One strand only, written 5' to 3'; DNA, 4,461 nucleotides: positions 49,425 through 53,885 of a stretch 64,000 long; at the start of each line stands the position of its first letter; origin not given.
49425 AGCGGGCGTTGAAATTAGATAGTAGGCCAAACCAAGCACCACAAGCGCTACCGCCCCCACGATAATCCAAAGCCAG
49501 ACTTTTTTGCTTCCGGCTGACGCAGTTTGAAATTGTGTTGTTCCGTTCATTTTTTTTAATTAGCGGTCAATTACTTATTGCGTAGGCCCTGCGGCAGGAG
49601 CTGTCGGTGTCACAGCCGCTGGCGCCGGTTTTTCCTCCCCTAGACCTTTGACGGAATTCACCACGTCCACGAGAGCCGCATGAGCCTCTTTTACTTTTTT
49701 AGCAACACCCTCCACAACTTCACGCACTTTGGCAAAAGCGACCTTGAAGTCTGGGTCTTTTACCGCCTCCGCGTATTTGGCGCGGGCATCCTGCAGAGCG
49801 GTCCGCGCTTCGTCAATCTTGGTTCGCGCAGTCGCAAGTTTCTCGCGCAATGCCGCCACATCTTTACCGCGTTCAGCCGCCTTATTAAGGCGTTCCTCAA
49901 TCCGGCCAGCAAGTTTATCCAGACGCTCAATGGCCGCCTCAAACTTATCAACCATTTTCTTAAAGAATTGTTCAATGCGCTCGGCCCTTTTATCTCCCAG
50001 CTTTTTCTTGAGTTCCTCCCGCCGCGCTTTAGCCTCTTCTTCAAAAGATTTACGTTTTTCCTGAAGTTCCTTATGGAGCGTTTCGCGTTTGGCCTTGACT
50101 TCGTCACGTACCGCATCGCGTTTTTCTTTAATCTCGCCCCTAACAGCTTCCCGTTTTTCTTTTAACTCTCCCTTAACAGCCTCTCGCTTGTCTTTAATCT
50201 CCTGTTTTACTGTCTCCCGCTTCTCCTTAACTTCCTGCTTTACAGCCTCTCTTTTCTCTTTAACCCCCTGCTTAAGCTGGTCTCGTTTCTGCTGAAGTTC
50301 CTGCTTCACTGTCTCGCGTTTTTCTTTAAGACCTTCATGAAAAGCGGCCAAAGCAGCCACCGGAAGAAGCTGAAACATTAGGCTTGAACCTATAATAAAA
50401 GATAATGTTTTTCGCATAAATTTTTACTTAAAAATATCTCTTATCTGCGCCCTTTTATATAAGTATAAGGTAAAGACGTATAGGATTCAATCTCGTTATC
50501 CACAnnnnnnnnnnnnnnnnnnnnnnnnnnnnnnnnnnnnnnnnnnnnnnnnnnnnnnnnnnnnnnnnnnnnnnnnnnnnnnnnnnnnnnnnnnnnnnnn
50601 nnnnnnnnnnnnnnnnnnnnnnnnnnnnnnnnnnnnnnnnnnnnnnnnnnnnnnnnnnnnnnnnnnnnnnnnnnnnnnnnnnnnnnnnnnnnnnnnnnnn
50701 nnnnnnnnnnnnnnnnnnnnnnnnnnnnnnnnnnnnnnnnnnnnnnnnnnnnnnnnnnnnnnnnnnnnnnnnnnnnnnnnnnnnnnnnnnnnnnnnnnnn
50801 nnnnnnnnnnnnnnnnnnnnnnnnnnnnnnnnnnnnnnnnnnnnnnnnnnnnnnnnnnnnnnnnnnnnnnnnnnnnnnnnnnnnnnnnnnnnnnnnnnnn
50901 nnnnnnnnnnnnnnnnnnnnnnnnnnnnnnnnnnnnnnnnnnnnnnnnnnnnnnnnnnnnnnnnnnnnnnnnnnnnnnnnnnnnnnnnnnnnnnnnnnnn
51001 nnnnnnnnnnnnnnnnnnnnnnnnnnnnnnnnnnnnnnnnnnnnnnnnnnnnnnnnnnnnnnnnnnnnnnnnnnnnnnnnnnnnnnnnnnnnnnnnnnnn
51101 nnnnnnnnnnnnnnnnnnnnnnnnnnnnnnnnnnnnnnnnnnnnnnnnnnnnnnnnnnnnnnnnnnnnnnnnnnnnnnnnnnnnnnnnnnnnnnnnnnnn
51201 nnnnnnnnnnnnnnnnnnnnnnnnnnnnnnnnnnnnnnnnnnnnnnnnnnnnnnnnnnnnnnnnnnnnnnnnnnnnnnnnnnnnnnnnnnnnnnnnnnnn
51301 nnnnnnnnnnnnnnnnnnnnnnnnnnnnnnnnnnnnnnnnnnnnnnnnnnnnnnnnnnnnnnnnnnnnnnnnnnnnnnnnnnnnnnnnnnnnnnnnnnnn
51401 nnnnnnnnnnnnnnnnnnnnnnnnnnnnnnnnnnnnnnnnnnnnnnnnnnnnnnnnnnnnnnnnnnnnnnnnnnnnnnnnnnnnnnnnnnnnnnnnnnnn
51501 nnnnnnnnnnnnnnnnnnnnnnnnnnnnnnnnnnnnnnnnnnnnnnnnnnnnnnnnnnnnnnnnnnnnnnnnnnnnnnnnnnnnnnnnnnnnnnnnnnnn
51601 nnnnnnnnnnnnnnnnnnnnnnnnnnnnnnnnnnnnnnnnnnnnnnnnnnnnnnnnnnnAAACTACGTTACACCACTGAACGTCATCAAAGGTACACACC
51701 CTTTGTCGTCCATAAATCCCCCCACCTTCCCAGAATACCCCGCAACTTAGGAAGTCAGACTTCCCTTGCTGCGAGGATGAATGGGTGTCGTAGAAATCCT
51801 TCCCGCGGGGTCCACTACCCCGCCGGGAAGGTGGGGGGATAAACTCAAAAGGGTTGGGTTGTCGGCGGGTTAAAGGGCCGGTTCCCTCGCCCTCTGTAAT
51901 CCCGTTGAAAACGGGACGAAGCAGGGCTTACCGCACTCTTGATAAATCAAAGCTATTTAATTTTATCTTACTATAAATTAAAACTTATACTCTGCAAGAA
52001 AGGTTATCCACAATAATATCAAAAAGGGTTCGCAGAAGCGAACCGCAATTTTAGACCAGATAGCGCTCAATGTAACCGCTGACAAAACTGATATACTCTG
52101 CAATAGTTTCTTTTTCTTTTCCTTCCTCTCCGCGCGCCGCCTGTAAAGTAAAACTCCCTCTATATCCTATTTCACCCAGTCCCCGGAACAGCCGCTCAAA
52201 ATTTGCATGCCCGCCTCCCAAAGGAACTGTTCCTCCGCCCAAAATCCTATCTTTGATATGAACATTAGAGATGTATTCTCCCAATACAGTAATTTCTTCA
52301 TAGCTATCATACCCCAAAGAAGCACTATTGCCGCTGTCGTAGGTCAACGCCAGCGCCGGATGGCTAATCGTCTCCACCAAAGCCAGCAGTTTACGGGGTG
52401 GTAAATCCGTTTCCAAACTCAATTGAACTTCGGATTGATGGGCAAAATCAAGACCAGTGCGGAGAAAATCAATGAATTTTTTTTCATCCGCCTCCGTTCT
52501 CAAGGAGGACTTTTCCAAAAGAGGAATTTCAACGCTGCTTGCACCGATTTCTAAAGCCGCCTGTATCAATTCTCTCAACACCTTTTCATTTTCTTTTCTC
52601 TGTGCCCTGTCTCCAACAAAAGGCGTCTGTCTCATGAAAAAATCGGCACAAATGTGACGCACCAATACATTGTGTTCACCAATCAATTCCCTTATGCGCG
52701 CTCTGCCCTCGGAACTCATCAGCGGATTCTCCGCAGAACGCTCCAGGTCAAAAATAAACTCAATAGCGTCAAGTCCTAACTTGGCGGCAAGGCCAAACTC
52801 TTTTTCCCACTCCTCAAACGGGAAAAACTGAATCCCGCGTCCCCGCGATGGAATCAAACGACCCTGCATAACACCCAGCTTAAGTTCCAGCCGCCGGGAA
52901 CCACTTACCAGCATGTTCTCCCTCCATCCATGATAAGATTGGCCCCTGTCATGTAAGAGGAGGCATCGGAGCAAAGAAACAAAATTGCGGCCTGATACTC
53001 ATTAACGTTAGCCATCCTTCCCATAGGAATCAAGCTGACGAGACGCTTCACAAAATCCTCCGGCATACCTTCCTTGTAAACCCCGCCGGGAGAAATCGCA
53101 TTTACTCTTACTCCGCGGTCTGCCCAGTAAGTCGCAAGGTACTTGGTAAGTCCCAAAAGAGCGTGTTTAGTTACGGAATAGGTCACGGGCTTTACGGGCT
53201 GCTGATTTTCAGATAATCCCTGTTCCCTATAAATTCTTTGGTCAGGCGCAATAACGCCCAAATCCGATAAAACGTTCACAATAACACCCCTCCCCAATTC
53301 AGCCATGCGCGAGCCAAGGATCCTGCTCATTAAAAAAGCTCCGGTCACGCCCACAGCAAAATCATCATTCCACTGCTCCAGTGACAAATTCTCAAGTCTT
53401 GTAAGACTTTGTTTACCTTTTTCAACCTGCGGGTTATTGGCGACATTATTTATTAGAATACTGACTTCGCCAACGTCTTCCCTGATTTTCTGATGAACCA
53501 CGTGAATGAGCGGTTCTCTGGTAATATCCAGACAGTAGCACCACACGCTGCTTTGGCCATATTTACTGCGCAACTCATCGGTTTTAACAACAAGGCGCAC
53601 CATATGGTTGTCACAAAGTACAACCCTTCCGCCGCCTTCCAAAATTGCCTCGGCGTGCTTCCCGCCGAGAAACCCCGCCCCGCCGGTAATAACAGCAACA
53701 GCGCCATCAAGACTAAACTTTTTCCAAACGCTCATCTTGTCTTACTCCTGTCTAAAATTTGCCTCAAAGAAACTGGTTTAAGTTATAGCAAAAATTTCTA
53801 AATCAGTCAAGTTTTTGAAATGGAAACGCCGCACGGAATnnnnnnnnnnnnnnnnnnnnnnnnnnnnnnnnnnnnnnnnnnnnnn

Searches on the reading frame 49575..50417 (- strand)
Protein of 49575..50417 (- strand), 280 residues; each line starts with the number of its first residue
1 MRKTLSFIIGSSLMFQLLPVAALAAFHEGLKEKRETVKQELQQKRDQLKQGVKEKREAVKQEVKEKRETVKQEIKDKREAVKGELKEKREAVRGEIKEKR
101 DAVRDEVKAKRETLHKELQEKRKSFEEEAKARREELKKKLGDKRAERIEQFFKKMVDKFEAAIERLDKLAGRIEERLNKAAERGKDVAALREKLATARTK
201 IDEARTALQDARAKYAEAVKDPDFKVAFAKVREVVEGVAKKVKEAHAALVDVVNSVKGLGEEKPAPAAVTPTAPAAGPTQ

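Call 17: search_protein_families(library=pfam, proteins=[window:49575-50417:-], max_evalue=0.01)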
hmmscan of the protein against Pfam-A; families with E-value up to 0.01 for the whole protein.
window:49575-50417:- (280 aa): 5 families
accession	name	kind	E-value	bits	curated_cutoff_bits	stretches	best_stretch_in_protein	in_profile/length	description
PF01442.23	Apolipoprotein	-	2.3e-08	34.4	90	2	24-181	36-189/190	Apolipoprotein A1/A4/E domain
PF01544.23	CorA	-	0.00011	22.1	27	1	143-254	107-220/292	CorA-like Mg2+ transporter protein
PF25547.1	WXG100_2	-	0.0015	19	27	0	185-261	29-103/150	WXG100 like domain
PF07926.17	TPR_MLP1_2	-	0.0038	17.7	36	1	142-218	14-90/129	TPR/MLP1/MLP2-like protein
PF04513.17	Baculo_PEP_C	-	0.0063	17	38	0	165-211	35-82/140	Baculovirus polyhedron envelope protein, PEP, C terminus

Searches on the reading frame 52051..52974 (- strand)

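Call 62: search_protein_families(library=pfam, proteins=[window:52051-52974:-], max_evalue=0.001)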
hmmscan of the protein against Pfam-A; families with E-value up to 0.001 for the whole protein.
window:52051-52974:- (307 aa): 1 family
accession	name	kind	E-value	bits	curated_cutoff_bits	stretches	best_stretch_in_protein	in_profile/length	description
PF01261.30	AP_endonuc_2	-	5e-22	79.2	31.1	1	61-286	2-234/249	Xylose isomerase-like TIM barrel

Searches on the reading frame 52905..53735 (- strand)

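Call 62: search_protein_families(library=pfam, proteins=[window:52905-53735:-], max_evalue=0.001)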
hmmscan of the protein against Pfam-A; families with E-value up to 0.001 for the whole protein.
window:52905-53735:- (276 aa): 2 families
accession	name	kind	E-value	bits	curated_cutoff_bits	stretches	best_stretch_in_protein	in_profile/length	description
PF13561.12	adh_short_C2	-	9.2e-40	137.1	27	2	185-273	142-235/236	Enoyl-(Acyl carrier protein) reductase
PF00106.31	adh_short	-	1.8e-28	99.8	26.6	2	13-162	2-141/195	short chain dehydrogenase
